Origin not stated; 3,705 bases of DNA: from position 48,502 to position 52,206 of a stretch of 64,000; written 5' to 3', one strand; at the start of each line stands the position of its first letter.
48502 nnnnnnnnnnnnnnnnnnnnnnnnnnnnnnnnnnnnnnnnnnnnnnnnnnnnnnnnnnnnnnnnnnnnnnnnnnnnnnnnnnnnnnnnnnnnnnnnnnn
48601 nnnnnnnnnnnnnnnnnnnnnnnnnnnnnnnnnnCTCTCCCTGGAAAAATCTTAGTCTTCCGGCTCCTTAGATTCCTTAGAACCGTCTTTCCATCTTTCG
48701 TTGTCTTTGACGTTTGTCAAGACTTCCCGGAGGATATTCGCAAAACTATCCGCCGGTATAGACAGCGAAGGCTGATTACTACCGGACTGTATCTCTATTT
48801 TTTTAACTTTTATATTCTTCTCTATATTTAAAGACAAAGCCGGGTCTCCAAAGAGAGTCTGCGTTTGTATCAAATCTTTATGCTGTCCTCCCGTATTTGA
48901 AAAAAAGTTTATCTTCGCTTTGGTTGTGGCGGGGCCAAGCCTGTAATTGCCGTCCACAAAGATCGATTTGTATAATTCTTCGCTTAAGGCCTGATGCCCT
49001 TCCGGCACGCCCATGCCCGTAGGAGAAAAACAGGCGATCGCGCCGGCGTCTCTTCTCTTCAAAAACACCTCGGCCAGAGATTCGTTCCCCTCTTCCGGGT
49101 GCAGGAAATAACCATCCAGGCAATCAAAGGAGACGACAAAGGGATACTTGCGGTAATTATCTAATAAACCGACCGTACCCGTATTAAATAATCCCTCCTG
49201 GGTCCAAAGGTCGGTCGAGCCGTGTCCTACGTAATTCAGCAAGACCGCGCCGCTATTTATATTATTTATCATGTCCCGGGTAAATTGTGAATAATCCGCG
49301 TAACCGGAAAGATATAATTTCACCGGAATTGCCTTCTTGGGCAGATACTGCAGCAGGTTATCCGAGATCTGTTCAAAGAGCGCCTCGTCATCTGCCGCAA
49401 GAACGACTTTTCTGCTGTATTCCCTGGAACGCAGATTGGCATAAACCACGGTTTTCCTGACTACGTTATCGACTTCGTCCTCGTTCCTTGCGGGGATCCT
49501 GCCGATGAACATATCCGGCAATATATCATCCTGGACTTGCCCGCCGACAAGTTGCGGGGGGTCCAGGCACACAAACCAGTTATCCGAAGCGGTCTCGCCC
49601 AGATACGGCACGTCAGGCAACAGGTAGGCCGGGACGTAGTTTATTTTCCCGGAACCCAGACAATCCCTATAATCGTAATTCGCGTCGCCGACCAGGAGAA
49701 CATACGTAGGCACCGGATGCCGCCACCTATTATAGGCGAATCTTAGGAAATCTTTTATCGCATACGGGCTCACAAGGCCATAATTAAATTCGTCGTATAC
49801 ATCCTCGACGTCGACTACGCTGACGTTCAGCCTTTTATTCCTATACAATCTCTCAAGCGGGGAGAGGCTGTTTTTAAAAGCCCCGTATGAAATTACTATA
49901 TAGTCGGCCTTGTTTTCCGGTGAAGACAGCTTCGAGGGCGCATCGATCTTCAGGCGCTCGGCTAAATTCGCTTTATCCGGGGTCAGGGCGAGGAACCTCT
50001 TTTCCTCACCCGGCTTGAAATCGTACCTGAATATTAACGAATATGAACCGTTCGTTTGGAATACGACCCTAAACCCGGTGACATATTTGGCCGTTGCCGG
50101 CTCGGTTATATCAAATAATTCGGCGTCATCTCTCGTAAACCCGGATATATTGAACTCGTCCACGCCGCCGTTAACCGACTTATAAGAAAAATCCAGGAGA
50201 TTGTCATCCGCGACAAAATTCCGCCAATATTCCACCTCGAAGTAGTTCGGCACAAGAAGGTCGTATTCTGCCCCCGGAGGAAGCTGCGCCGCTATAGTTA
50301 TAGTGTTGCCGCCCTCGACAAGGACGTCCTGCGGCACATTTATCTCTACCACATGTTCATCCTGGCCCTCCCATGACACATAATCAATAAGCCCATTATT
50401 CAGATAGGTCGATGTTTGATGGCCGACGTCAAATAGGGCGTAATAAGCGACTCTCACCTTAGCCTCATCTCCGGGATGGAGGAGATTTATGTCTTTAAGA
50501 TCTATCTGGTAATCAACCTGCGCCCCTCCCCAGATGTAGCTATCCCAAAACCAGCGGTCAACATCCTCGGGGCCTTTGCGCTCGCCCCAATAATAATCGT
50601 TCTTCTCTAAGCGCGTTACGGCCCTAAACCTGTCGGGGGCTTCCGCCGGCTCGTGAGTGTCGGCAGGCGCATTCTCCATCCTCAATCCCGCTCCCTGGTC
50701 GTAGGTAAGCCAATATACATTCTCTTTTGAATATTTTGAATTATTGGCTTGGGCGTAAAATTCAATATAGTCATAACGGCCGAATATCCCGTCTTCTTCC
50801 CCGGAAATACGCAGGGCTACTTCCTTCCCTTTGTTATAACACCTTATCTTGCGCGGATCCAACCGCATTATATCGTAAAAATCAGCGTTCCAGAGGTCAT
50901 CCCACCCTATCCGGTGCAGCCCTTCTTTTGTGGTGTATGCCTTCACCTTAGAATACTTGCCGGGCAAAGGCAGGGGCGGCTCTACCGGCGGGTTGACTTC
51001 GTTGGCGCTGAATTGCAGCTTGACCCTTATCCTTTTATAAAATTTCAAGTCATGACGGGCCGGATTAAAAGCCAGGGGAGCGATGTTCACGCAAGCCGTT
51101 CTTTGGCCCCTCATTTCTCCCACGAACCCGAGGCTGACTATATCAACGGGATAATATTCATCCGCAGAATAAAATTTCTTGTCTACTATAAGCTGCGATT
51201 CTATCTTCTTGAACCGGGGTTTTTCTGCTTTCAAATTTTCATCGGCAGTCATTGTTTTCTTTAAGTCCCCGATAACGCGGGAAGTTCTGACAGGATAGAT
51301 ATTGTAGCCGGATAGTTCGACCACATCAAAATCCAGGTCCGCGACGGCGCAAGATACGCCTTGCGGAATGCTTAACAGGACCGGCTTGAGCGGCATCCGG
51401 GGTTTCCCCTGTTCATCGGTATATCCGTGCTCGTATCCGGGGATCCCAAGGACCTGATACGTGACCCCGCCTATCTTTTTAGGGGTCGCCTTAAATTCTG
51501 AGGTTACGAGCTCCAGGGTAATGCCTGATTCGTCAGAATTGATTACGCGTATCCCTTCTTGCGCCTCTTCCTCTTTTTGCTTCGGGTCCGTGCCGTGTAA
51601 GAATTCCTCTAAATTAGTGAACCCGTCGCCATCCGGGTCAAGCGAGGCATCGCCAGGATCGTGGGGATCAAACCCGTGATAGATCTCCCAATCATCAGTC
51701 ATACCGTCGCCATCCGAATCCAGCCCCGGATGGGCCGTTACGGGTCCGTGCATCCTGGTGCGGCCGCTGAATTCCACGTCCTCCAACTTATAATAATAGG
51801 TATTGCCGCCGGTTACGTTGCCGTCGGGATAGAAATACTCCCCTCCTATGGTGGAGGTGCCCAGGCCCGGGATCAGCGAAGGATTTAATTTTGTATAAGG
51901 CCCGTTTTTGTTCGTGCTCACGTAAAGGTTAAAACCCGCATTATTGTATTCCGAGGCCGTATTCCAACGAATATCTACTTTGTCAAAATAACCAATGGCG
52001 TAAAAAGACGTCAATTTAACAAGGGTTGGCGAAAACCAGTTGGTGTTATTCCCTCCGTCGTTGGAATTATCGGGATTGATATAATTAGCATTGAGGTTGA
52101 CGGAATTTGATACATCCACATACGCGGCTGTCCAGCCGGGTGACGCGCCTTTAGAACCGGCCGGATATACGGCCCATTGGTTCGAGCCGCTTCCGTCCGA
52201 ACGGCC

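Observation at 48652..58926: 3424-aa surface protein combining a CBM-like head, about 2000 aa of beta-helix repeats and a C-terminal gingipain-like C25 peptidase, translationally coupled to the kinase/PqqD/rSAM cassette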

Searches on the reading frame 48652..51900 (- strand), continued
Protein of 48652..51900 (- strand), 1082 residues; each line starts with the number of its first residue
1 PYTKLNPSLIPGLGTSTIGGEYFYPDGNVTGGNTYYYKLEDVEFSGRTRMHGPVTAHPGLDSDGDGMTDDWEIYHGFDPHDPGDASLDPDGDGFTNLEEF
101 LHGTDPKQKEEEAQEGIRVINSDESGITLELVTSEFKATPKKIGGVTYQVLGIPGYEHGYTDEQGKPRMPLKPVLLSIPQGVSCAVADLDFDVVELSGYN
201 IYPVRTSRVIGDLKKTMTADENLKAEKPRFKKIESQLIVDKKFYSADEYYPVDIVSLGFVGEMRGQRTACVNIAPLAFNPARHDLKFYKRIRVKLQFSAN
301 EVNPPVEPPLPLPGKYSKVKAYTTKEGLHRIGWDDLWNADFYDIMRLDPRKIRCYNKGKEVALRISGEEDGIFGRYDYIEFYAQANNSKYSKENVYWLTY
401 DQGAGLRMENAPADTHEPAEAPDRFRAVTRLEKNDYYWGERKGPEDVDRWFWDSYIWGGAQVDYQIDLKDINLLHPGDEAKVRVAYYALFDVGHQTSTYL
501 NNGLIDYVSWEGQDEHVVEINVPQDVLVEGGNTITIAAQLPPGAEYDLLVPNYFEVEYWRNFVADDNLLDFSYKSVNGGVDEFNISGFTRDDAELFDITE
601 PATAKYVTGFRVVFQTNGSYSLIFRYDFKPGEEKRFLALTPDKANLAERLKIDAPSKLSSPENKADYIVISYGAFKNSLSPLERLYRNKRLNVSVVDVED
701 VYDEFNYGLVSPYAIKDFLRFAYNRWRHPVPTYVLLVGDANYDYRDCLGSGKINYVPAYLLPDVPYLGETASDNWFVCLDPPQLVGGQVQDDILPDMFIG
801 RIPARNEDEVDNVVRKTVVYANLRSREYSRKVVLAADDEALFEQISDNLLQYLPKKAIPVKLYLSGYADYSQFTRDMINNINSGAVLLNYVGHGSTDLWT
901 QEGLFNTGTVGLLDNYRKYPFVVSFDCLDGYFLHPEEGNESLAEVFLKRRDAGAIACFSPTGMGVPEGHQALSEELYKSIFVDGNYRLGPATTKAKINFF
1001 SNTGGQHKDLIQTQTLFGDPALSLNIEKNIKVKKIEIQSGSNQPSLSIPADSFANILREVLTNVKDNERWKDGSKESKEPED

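Call 21: find_encoding_contigs(protein=P0026, flank=10000, max_places=3)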
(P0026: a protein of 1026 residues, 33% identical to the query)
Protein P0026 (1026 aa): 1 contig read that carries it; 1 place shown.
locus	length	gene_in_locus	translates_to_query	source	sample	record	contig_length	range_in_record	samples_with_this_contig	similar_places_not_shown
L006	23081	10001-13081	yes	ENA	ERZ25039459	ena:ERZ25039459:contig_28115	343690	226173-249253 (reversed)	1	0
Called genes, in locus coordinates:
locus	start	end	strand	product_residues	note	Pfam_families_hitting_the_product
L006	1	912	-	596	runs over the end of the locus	PF00664:ABC_membrane, PF00005:ABC_tran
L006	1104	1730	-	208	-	PF22478:DUF6982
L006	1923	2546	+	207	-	PF04055:Radical_SAM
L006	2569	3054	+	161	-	-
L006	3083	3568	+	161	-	-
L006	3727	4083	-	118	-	PF01934:HepT-like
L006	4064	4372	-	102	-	PF01909:NTP_transf_2, PF18765:Polbeta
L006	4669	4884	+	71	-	-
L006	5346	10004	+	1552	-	PF24299:DUF7483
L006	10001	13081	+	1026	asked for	PF08126:Propeptide_C25, PF01364:Peptidase_C25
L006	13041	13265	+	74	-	-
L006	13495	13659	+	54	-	-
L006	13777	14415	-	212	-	PF02517:Rce1-like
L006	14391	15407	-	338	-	PF13646:HEAT_2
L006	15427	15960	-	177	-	-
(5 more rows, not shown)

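Call 43: find_encoding_contigs(protein=P0030, flank=10000, max_places=2)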
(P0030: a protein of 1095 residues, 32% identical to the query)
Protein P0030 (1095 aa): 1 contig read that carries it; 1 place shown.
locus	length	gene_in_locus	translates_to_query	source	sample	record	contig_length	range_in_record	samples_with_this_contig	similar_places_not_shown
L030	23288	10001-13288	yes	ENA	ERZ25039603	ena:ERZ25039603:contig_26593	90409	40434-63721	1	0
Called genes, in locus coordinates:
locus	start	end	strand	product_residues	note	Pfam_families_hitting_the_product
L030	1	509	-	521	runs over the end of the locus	PF00664:ABC_membrane, PF00005:ABC_tran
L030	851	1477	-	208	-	PF22478:DUF6982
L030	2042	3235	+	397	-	PF04055:Radical_SAM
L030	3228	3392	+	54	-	-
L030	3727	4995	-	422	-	PF05036:SPOR (weak)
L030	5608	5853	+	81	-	-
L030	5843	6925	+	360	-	PF24299:DUF7483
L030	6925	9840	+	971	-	PF24299:DUF7483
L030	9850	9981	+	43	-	-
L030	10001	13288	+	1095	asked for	PF18884:TSP3_bac (faint), PF08126:Propeptide_C25, PF01364:Peptidase_C25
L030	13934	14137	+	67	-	PF07927:HicA_toxin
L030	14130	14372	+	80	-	-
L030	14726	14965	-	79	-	PF04255:DUF433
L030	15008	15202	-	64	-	-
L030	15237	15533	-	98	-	-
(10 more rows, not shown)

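Call 44: find_encoding_contigs(protein=P0032, flank=10000, max_places=2)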
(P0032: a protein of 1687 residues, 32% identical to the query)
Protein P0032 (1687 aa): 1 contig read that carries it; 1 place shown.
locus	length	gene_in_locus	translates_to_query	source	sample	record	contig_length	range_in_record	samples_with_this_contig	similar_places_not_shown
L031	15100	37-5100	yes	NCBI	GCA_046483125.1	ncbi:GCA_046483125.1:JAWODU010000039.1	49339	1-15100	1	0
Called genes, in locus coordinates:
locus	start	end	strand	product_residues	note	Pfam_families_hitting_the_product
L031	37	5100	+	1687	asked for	PF03160:Calx-beta, PF01364:Peptidase_C25, PF18884:TSP3_bac (weak)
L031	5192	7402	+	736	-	PF00135:COesterase, PF12146:Hydrolase_4 (faint), PF20434:BD-FAE, PF07859:Abhydrolase_3, PF12697:Abhydrolase_6 (faint), PF00326:Peptidase_S9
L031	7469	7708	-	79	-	-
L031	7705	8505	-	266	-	-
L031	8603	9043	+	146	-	PF14307:Glyco_tran_WbsX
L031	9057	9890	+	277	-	PF00701:DHDPS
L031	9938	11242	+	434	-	-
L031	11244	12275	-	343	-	PF01408:GFO_IDH_MocA, PF03447:NAD_binding_3 (faint), PF22725:GFO_IDH_MocA_C3, PF02894:GFO_IDH_MocA_C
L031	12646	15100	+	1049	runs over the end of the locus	PF01833:TIG (weak), PF07940:Hepar_II_III_C (faint)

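Call 45: find_encoding_contigs(protein=P0041, flank=10000, max_places=2)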
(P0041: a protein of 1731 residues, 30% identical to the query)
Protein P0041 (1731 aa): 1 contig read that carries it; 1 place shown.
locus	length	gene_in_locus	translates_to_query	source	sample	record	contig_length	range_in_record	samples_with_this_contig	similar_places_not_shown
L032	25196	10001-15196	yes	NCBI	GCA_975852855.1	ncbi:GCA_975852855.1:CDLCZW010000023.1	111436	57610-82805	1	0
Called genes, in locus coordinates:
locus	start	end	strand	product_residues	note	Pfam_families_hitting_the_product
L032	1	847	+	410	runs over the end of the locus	PF14907:NTP_transf_5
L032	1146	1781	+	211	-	PF02397:Bac_transf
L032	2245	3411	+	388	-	PF01266:DAO (faint), PF01494:FAD_binding_3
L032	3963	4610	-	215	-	-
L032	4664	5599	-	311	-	PF27840:ScmC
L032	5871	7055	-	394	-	PF04055:Radical_SAM, PF13353:Fer4_12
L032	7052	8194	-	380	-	PF04055:Radical_SAM, PF13353:Fer4_12 (weak), PF13186:SPASM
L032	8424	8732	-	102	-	PF05402:PqqD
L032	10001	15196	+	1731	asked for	PF17210:SdrD_B, PF17802:SpaA (faint), PF22904:NOMO1-like_2nd (faint), PF17210:SdrD_B, PF13620:CarboxypepD_reg (weak), PF17210:SdrD_B, PF01364:Peptidase_C25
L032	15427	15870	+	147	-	PF05402:PqqD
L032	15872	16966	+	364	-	PF04055:Radical_SAM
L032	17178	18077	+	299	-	PF27840:ScmC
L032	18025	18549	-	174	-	-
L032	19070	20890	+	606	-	PF13304:AAA_21 (faint), PF00664:ABC_membrane (faint), PF00005:ABC_tran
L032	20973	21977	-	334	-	PF13557:Phenol_MetA_deg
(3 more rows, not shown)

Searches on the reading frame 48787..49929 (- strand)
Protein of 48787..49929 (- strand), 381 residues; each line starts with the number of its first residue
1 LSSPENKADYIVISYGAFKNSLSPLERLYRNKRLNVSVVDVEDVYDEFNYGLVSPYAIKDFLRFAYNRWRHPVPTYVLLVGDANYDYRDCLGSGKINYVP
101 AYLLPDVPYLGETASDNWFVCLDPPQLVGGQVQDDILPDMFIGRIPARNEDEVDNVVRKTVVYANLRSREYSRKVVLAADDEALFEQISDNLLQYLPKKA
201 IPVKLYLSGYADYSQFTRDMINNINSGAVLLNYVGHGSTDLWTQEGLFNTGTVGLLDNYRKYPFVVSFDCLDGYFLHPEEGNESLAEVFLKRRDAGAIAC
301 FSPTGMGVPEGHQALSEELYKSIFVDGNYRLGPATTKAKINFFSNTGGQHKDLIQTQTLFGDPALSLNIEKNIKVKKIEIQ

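Call 98: find_related_loci(query=A5, collection=metagenome_contigs, flank=10000)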
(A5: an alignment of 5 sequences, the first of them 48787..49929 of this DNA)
Query A5 (381 aa) in metagenome_contigs; peptide patterns used: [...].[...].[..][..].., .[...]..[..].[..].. (x = any residue, [..] = any of these).
600 stretches matched a pattern (row limit reached: there are more); 447 encode a relative of the query (tblastn E <= 1e-3); the best 80 are kept; 80 distinct loci.
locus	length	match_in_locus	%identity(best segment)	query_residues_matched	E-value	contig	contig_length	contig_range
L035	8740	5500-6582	44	2-369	3e-91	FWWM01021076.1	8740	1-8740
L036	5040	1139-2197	42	1-367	1e-88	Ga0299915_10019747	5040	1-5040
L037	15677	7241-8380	39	3-380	1e-84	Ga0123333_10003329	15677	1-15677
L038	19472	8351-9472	43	3-367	7e-84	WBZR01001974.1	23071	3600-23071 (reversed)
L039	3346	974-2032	41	1-367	2e-84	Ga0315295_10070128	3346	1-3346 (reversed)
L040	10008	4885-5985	41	1-367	1e-83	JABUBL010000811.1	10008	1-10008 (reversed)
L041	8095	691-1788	40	1-367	3e-83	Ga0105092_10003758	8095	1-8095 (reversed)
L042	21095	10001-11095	41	1-371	4e-83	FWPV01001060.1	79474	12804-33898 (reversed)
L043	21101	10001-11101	40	1-367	1e-82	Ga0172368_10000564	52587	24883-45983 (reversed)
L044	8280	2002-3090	40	1-369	1e-82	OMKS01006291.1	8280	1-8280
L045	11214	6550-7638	40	1-369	2e-82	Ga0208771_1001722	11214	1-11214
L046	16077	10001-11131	39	1-377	8e-82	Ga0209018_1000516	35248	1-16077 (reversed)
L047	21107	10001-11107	39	1-369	2e-81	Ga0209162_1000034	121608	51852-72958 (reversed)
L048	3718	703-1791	40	1-370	5e-82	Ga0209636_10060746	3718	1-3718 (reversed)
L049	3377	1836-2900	40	3-372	7e-82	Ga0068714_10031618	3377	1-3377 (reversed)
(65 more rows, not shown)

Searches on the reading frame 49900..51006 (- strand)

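Call 41: search_protein_families(library=pfam, proteins=[window:49900-51006:-], max_evalue=5)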
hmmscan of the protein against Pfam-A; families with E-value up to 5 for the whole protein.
window:49900-51006:- (369 aa): 1 family
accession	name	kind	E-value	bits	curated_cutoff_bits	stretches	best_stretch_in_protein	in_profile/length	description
PF14683.12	CBM-like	-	0.028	14.8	27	1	210-248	113-155/160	Polysaccharide lyase family 4, domain III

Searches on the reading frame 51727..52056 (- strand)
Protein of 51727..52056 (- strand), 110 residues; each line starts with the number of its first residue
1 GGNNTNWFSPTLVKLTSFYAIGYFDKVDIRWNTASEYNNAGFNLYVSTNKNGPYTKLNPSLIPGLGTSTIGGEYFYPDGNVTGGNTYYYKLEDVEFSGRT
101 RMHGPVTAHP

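Call 41: search_protein_families(library=pfam, proteins=[window:51727-52056:-], max_evalue=5)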
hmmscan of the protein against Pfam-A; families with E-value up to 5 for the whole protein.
window:51727-52056:- (110 aa): 0 families
